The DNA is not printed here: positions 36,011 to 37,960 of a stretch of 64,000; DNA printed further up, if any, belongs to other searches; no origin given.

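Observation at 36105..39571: Sigma-54-driven tandem pair of ~550-aa paralogues with a split PilZ-like signature (family unknown to me)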

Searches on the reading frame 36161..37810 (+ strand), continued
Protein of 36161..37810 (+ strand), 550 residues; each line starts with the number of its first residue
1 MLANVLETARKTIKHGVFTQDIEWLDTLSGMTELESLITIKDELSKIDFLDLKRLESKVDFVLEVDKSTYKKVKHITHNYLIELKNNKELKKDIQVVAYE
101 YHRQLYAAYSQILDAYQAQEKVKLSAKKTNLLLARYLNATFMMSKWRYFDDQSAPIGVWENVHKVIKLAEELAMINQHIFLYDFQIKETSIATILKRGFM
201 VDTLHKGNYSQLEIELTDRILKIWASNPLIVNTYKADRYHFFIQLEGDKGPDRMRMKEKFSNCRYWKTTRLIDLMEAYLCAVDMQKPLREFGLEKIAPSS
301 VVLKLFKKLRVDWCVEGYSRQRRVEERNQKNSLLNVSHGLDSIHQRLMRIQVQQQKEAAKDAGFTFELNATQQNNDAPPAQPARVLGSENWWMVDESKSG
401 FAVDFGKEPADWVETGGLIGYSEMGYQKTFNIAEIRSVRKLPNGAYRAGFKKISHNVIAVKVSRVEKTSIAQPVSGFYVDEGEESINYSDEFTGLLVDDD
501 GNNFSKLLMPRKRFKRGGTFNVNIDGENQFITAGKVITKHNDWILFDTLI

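Call 42: search_protein_representatives(alignment_id=A1)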
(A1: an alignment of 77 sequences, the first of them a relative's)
Query: 77 sequences, 551 profile positions. Proteins with E-value up to 0.001 (for the whole library): 733; up to 1e-10: 294; up to 1e-30: 108. The best 150 are listed.
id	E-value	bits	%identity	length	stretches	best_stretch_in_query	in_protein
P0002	1.2e-255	865.8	-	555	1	1-550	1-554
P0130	1.1e-237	806.4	-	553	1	1-550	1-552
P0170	8.9e-227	770.5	-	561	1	3-549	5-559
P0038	2.7e-220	749.1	-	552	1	1-549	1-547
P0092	1.3e-217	740.2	-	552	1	1-550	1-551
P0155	4.6e-211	718.6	-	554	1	1-550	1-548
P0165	4.0e-194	662.7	-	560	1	6-550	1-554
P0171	6.8e-166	569.5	-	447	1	108-549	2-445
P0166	1.0e-159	549.1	-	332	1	1-327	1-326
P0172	2.9e-155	534.4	-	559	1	1-549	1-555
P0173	4.1e-121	421.7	-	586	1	3-550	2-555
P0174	1.1e-110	387.2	-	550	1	10-547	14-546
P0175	3.3e-107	375.8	-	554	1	1-549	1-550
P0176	1.8e-99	350.3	-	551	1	1-549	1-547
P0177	8.3e-92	325.0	-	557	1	16-548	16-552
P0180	2.2e-83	297.1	-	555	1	5-549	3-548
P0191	8.0e-72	259.0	-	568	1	3-549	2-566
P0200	9.8e-65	235.6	-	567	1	13-549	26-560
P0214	9.2e-57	209.3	-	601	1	57-548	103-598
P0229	1.7e-46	175.4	-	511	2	59-350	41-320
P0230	1.9e-46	175.3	-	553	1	4-550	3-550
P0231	2.2e-46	175.0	-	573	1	22-547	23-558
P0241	4.1e-42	160.9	-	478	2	36-350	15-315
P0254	7.6e-37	143.5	-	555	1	17-548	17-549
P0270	3.5e-31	124.8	-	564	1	18-549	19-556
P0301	3.1e-24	101.9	-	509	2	16-350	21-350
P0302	3.5e-24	101.7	-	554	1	21-547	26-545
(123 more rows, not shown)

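Call 43: fold_search(model_id=the predicted structure, library=pdb)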
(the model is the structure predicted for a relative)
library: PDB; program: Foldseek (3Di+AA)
matches with E <= 10: 400; with E <= 0.001: 3
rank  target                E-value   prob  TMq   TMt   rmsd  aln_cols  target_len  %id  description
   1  4p00_A                1.3e-04  0.99  0.14  0.11  21.6       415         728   11  Bacterial Cellulose Synthase in complex with cyclic-di-GMP and UDP (released 2014-04-09)
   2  5ej1_A                2.0e-04  0.99  0.14  0.11  19.2       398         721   11  Pre-translocation state of bacterial cellulose synthase (released 2016-03-30)
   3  4hg6_A                4.8e-04  0.99  0.14  0.11  21.4       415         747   11  Structure of a cellulose synthase - cellulose translocation intermediate (released 2012-12-19)
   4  5ejl                  5.6e-03  0.87  0.12  0.21  17.7       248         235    8  MrkH, A novel c-di-GMP dependence transcription regulatory factor. (released 2016-10-19)
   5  9b8v_E                1.8e-02  0.54  0.13  0.09  21.7       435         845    8  AlphaFold2 informed cryo-EM model of the E. coli cellulose synthase BcsAG3B6 complex (released 2025-02-19)
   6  5vx6_B                2.3e-02  0.66  0.11  0.24  16.8       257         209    7  Structure of Bacillus subtilis Inhibitor of motility (MotI/DgrA) (released 2017-11-22)
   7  8u0i                  2.7e-02  1.00  0.13  0.75   3.7       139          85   13  Crystal structure of PA0012 complexed with cyclic-di-GMP from Pseudomonas aeruginosa (released 2024-09-04)
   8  5y6g                  4.0e-02  1.00  0.14  0.53   3.9       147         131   12  PilZ domain with c-di-GMP of YcgR from Escherichia coli (released 2018-07-18)
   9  9fnn_A                4.2e-02  0.63  0.14  0.10  18.7       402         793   10  Cryo-EM structure of the c-di-GMP-saturated 'crown'less Bcs macrocomplex for cellulose secretion in E. coli (released 2024-10-16)
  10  5zi1_A                4.8e-02  0.13  0.14  0.13  29.2       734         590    9  Crystal structure of Bacillus thuringiensis insecticidal crystal protein Cry7Ca1 (wild type) (released 2018-12-26)
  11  7t7c_A                5.1e-02  0.10  0.11  0.07  24.9       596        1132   10  The hexagonal organization of Munc13-1 C1-C2B-MUN-C2C domains between lipid bilayers (released 2022-02-09)
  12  5kgo_D                5.3e-02  0.60  0.12  0.25  16.2       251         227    6  Structure of K. pneumonia MrkH-c-di-GMP complex (released 2016-08-17)
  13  5y6f                  5.6e-02  0.54  0.14  0.23   9.3       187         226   10  Crystal structure of YcgR in complex with c-di-GMP from Escherichia coli (released 2018-07-18)
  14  5vx6_A                5.6e-02  0.41  0.11  0.22  15.5       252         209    8  Structure of Bacillus subtilis Inhibitor of motility (MotI/DgrA) (released 2017-11-22)
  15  7mie                  6.5e-02  0.63  0.10  0.21  17.5       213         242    9  Crystal structure of the Borreliella burgdorferi PlzA protein in complex with c-di-GMP (released 2021-06-30)
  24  3rqa_A                1.4e-01  0.91  0.14  0.34   8.3       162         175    7  The Crystal Structure of a Pathogenic Protein from the Xanthomonas campestris Reveals a New Tetrameric PilZ Domain Sel (released 2012-03-14)
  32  3ph1_A                2.0e-01  0.82  0.13  0.31   8.9       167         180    8  The Crystal Structure of a Pathogenic Protein from the Xanthomonas campestris Reveals a New Tetrameric PilZ Domain Sel (released 2011-04-13)
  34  3rqa_D                2.3e-01  0.57  0.12  0.29  11.7       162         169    9  The Crystal Structure of a Pathogenic Protein from the Xanthomonas campestris Reveals a New Tetrameric PilZ Domain Sel (released 2012-03-14)
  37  3ph1_C                2.8e-01  0.63  0.13  0.29   9.3       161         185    7  The Crystal Structure of a Pathogenic Protein from the Xanthomonas campestris Reveals a New Tetrameric PilZ Domain Sel (released 2011-04-13)
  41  3rqa_C                3.3e-01  0.60  0.12  0.29   9.9       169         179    7  The Crystal Structure of a Pathogenic Protein from the Xanthomonas campestris Reveals a New Tetrameric PilZ Domain Sel (released 2012-03-14)
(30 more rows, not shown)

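Call 44: list_cluster_members(proteins=[P0173, P0175, P0180, P0191, P0200, P0214, P0230, P0254, P0270, P0302])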
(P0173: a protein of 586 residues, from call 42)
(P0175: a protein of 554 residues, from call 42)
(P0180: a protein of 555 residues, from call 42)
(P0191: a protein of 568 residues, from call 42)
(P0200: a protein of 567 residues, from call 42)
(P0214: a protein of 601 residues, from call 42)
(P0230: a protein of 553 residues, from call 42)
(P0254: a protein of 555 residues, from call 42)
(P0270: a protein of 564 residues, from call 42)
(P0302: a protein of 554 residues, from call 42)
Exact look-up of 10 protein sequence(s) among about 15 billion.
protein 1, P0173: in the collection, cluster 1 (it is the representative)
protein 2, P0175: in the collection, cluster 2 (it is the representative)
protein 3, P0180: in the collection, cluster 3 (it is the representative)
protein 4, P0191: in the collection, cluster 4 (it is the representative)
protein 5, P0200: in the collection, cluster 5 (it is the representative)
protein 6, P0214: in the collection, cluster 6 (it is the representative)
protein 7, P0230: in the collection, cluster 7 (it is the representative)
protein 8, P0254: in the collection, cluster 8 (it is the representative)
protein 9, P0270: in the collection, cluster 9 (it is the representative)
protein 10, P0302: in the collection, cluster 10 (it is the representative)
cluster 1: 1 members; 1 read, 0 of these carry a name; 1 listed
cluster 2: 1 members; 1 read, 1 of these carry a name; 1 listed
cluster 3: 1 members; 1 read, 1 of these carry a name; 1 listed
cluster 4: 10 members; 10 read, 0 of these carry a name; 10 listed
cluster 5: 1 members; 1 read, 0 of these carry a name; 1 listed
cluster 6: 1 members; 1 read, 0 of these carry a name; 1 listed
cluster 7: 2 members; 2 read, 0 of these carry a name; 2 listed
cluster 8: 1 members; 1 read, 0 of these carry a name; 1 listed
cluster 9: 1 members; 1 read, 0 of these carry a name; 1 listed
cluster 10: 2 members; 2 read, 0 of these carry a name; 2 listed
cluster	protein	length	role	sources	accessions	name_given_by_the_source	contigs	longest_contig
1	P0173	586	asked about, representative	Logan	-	-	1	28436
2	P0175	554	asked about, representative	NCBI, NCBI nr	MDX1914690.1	MAG: hypothetical protein SFU55_03830 [Methylophilus sp.] | hypothetical protein [Methylophilus sp.]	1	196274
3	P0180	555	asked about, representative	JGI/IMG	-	hypothetical protein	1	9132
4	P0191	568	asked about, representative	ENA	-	-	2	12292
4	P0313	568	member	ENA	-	-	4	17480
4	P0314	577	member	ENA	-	-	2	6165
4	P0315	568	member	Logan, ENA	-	-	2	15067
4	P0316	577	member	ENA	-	-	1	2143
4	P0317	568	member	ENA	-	-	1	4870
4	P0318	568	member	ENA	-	-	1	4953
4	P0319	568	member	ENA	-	-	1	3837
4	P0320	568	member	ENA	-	-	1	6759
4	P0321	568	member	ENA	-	-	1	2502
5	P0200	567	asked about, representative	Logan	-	-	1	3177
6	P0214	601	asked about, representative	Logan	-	-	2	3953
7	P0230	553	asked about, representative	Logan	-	-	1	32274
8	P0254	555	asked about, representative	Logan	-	-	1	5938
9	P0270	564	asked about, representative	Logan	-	-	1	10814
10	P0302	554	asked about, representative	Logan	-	-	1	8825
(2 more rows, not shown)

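Call 53: find_homologous_proteins(query=A2, max_evalue=0.001)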
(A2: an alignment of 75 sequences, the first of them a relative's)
Query A2 (75 sequences) (573 aa, profile of the alignment): 154 proteins with E <= 0.001 among 8000 candidates; the best 120 are listed.
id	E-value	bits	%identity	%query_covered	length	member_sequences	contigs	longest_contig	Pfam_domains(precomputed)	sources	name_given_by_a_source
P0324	1.1e-217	742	46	99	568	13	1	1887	PF27104.1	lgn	-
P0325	6.4e-217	740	47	99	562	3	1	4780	PF27104.1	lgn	-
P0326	2.3e-216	738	47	99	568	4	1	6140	PF27104.1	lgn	-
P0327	4.2e-216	737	48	99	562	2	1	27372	PF27104.1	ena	-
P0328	1.0e-214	732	47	98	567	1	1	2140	PF27104.1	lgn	-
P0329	1.1e-214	732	46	99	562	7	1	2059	PF27104.1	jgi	-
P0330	1.4e-214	732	47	100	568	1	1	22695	PF27104.1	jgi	jgi:hypothetical protein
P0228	2.0e-213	728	44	99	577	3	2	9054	PF27104.1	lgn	-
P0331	1.5e-212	725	47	99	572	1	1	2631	PF27104.1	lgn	-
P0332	8.8e-212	723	46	99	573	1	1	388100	PF27104.1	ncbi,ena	-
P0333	9.3e-212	723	45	99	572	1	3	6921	PF27104.1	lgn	-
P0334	1.3e-211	722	43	99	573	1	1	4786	PF27104.1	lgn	-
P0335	1.7e-210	718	46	99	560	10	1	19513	PF27104.1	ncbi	-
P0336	2.3e-210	718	46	99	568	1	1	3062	PF27104.1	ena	-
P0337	3.0e-210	718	45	99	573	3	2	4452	PF27104.1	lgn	-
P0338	3.3e-210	718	46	99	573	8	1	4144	PF27104.1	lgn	-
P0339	7.5e-210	716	45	99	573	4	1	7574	PF27104.1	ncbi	ncbi:MAG: hypothetical protein ABFE02_02380 [Sulfuricella sp.]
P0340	9.0e-210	716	45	99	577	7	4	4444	PF27104.1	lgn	-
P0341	1.0e-208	713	44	99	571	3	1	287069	PF27104.1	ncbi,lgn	-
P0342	3.3e-208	711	46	99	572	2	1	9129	PF27104.1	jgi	jgi:hypothetical protein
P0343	4.0e-208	711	45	99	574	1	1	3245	PF27104.1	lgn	-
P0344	6.3e-208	710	45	99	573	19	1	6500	PF27104.1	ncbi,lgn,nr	ncbi:MAG: hypothetical protein Q8O38_17685 [Sulfurimicrobium sp.]|nr:hypothetical protein [Sulfurimi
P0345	9.2e-208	709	46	99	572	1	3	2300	PF27104.1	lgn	-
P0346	1.1e-207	709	44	99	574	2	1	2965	PF27104.1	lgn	-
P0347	1.3e-207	709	45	99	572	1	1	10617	PF27104.1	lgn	-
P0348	1.8e-207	708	47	99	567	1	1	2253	PF27104.1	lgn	-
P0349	1.6e-206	705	45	98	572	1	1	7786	PF27104.1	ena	-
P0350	2.9e-206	705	44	99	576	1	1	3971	PF27104.1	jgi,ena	-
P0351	5.7e-206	704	59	99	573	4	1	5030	PF27125.1,PF27104.1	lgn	-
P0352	6.1e-206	703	43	98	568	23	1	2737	PF27104.1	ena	-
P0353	6.9e-206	703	44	99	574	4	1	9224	PF27104.1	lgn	-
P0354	1.3e-205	702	59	99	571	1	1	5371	PF27104.1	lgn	-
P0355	1.5e-205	702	45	99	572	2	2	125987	PF27104.1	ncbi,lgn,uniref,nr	ncbi:hypothetical protein [Sulfurirhabdus autotrophica]|uniref:Uncharacterized protein n=1 Tax=Sulfu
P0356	1.9e-205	702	44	99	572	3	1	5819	PF27104.1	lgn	-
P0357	3.0e-205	701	60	99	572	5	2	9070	PF27104.1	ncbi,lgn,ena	-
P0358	4.5e-205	701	47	99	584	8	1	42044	PF27104.1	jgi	jgi:hypothetical protein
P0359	5.7e-205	700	45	99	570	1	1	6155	PF27104.1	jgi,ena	-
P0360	1.1e-203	696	46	99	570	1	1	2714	PF27104.1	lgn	-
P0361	2.4e-203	695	51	95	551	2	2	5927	PF27125.1,PF27104.1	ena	-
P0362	2.6e-203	695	41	100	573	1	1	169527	PF27104.1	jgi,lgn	jgi:hypothetical protein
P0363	5.5e-203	694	54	99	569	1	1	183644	PF27125.1,PF27104.1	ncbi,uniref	ncbi:hypothetical protein [Thiobacter aerophilum]|uniref:Zorya protein ZorC EH domain-containing pro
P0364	5.6e-203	694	58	99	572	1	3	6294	PF27104.1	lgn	-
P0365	5.8e-203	694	44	99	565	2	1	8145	PF27104.1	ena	-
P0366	7.4e-203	693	61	99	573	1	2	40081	PF27104.1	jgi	jgi:hypothetical protein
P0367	7.4e-203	693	60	99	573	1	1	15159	PF27125.1,PF27104.1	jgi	-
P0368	8.2e-203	693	60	100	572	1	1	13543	PF27104.1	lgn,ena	-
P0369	1.9e-202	692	58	99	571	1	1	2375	PF27104.1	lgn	-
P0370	2.7e-202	691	59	99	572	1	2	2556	PF27125.1,PF27104.1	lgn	-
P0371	3.5e-202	691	46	99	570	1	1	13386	PF27104.1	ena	-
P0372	5.4e-202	690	55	99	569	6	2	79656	PF27104.1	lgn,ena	-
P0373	6.6e-201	687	38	98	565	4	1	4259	PF27104.1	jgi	jgi:hypothetical protein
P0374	6.9e-201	687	43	99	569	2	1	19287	PF27104.1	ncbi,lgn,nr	ncbi:MAG: hypothetical protein Q8O37_13045 [Sulfuricellaceae bacterium]|nr:hypothetical protein [Sul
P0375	1.6e-200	686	46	99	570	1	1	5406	PF27104.1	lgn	-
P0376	2.1e-200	685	37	98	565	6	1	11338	PF27104.1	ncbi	-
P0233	4.2e-200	684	37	98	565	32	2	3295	PF27104.1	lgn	-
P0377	1.1e-199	683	41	99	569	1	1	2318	PF27104.1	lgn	-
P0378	1.5e-199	682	59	97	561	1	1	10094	PF27104.1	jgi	jgi:hypothetical protein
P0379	2.3e-199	682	71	99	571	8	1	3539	PF27104.1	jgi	-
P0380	2.7e-199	682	56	99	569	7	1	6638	PF27125.1,PF27104.1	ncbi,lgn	ncbi:MAG: hypothetical protein WHV61_08450 [Burkholderiales bacterium]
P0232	2.8e-199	681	44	99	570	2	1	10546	PF27104.1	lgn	-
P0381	3.0e-199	681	38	98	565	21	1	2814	PF27104.1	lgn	-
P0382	4.2e-199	681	73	99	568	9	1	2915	PF27104.1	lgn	-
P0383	6.2e-199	680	54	99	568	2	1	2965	PF27125.1,PF27104.1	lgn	-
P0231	6.9e-199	680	100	100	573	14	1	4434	PF27104.1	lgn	-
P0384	1.0e-198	680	43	99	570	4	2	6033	PF27104.1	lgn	-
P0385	2.6e-198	678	43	99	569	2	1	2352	PF27104.1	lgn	-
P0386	2.9e-198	678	58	99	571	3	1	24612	PF27104.1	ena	-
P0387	1.5e-197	676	53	99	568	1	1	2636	PF27104.1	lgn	-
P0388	1.6e-197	676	68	99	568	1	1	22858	PF27104.1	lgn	-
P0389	1.8e-197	675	79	99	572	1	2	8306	PF27104.1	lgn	-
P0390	7.5e-197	673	42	97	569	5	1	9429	PF27104.1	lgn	-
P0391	1.2e-196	673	90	99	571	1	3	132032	PF27104.1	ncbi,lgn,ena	ncbi:MAG: hypothetical protein AABY73_10370 [Pseudomonadota bacterium]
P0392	3.2e-196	671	69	100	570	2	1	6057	PF27104.1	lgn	-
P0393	4.0e-196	671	66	99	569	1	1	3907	PF27104.1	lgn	-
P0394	5.5e-196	671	73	99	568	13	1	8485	PF27104.1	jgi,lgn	-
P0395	1.2e-195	670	78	99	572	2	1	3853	PF27104.1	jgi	-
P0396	1.4e-195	669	72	99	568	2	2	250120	PF27104.1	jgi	jgi:hypothetical protein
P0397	2.0e-195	669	87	99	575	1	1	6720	PF27104.1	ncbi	-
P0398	3.5e-195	668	88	100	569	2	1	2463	PF27104.1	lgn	-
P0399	5.1e-195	667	72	99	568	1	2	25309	PF27104.1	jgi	jgi:hypothetical protein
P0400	5.4e-195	667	85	99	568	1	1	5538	PF27104.1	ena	-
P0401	1.5e-194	666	40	98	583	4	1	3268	PF27104.1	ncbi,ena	-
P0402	2.2e-194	665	69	100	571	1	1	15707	PF27104.1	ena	-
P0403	3.2e-194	665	91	99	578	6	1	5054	PF27104.1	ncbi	-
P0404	9.6e-194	663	86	99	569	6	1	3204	PF27104.1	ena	-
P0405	1.1e-193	663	71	99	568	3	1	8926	PF27104.1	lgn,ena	-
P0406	1.2e-193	663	86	99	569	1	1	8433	PF27104.1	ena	-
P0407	1.7e-193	662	69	99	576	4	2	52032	PF27104.1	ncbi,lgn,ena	-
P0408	3.5e-193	661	92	99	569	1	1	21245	PF27104.1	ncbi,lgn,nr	ncbi:MAG: hypothetical protein IV108_09140 [Burkholderiales bacterium]|nr:hypothetical protein [Burk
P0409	3.7e-193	661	61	100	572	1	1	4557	PF27104.1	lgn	-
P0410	3.7e-193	661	84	99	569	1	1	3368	PF27104.1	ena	-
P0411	5.1e-193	661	70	99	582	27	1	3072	PF27104.1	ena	-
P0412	6.0e-193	661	69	99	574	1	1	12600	PF27104.1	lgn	-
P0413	8.4e-193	660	70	99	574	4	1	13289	PF27104.1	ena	-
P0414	1.3e-192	659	41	99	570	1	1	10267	PF27104.1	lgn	-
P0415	1.4e-192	659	62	99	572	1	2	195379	PF27104.1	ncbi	-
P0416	1.7e-192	659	66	100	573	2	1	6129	PF27104.1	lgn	-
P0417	3.9e-192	658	71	99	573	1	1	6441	PF27104.1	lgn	-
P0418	6.0e-192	657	65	100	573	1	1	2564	PF27104.1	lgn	-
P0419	6.0e-192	657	68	99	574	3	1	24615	PF27104.1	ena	-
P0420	1.0e-191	656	86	99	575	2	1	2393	PF27104.1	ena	-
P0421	1.1e-191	656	70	99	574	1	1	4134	PF27104.1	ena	-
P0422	2.3e-191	655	82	99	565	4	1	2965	PF27104.1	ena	-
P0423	2.7e-191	655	71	100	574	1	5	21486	PF27104.1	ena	-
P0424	4.0e-191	655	43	99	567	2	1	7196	PF27104.1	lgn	-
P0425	4.4e-191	654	67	100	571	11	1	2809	PF27104.1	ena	-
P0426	5.1e-191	654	37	96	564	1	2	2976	PF27104.1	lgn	-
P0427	1.1e-190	653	36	96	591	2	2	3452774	PF27104.1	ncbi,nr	ncbi:hypothetical protein [Sulfuriferula plumbiphila]|nr:hypothetical protein [Sulfuriferula plumbip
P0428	1.2e-190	653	70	99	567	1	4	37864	PF27104.1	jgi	jgi:hypothetical protein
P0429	5.1e-190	651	86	99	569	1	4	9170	PF27104.1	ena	-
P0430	5.9e-190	651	67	99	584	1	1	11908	PF27104.1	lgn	-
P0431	1.3e-189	650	42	97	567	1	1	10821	PF27104.1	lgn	-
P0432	1.8e-189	649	34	96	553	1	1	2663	PF27104.1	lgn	-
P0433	3.7e-189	648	68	99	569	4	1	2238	PF27104.1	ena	-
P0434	3.8e-189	648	38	98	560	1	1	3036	PF27104.1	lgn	-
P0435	3.3e-188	645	62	99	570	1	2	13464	PF27104.1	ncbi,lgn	-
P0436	2.0e-187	642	78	99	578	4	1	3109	PF27104.1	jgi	-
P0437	7.7e-187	640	42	99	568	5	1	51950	PF27104.1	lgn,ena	-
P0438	1.1e-186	640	39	98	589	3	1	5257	PF27104.1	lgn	-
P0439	1.4e-185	636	71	94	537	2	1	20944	PF27104.1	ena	-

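Call 54: search_protein_families(library=padloc, proteins=[window:36161-37810:+], max_evalue=10)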
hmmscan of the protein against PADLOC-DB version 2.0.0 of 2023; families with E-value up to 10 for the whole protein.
window:36161-37810:+ (550 aa): 0 families

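Call 62: find_encoding_contigs(protein=P0427, flank=8000, max_places=1)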
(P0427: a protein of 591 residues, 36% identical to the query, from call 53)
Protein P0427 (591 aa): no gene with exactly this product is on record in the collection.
